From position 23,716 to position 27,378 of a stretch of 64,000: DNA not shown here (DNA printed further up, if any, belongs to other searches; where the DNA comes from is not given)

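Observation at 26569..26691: Conserved six-cysteine membrane-proximal module shared by giant proteins 1, 2 and 3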

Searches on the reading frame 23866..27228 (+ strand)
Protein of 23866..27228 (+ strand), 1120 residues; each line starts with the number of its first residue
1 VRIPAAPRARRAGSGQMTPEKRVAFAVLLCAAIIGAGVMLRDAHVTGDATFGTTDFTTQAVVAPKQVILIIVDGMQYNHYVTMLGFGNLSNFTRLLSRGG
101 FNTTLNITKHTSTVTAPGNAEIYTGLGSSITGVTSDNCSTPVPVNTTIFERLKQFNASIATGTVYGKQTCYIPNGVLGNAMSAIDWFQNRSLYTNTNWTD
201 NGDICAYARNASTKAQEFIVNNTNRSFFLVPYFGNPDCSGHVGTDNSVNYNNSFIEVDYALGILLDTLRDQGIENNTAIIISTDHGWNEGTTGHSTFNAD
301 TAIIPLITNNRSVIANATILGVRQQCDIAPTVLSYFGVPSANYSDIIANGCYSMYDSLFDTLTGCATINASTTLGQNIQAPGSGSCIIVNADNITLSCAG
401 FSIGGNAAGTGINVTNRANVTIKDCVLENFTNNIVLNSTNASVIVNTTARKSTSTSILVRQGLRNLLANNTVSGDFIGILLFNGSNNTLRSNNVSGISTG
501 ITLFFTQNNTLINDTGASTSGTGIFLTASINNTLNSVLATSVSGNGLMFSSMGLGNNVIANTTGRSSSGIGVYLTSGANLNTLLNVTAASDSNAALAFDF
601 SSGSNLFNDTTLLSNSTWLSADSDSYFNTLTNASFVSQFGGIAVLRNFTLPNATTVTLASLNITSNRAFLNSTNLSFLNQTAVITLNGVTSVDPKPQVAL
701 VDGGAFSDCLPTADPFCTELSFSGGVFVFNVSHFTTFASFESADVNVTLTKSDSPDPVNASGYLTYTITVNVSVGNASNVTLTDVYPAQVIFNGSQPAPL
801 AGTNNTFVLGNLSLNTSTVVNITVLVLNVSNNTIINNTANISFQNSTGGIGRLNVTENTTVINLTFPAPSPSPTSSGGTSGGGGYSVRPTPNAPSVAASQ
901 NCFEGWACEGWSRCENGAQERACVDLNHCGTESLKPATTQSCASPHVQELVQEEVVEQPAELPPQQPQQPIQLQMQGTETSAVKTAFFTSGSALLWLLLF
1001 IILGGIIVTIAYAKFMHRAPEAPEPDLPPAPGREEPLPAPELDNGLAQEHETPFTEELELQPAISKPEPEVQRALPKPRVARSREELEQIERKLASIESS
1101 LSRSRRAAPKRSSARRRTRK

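Call 9: search_protein_families(library=pfam, proteins=[window:23866-27228:+], max_evalue=1)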
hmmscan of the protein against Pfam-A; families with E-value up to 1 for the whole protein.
window:23866-27228:+ (1120 aa): 4 families
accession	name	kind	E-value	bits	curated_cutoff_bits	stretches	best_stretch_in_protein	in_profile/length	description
PF01663.27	Phosphodiest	-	1e-13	52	23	1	67-301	1-234/342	Type I phosphodiesterase / nucleotide pyrophosphatase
PF00884.28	Sulfatase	-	4.4e-11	43.1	25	1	66-338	2-301/301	Sulfatase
PF13229.12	Beta_helix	-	1.6e-08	34.8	25.9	2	405-534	20-153/158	Right handed beta helix region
PF05048.19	NosD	-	1.8e-07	31.2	23.6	2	384-511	31-164/212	Periplasmic copper-binding protein (NosD)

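Call 10: search_protein_families(library=ncbifam, proteins=[window:23866-27228:+], max_evalue=1)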
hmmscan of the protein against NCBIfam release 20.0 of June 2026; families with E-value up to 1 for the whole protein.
window:23866-27228:+ (1120 aa): 9 families
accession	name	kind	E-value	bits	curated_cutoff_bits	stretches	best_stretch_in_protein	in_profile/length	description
NF042991.1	alk_phos_PafA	equivalog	1.4e-11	43.5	650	2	55-137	28-109/554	alkaline phosphatase PafA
TIGR03804.1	para_beta_helix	repeat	1.6e-05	24.5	19.45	2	461-496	6-41/44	parallel beta-helix repeat protein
NF045661.1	HdlasePehA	equivalog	5.7e-05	21.9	900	1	249-343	283-382/506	phosphoric/sulfuric ester hydrolase PehA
TIGR03417.1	chol_sulfatase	equivalog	0.00025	20.1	433.45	1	252-338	257-346/500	choline-sulfatase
NF038282.1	LapC_YejM_PbgA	exception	0.0011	17.3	825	1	238-332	402-496/584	LPS biosynthesis-modulating metalloenzyme YejM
TIGR01690.2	ICE_RAQPRD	equivalog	0.042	14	50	1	1081-1115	4-38/80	integrative conjugative element protein, RAQPRD family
NF007397.0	PRK09925.1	equivalog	0.093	12.5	59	1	476-497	7-26/28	leu operon leader peptide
NF010322.0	PRK13759.1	equivalog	0.18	10.3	481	1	248-291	268-311/486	arylsulfatase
NF033839.1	PspC_subgroup_2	exception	0.48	9.3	500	1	1019-1116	423-517/557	pneumococcal surface protein PspC, LPXTG-anchored form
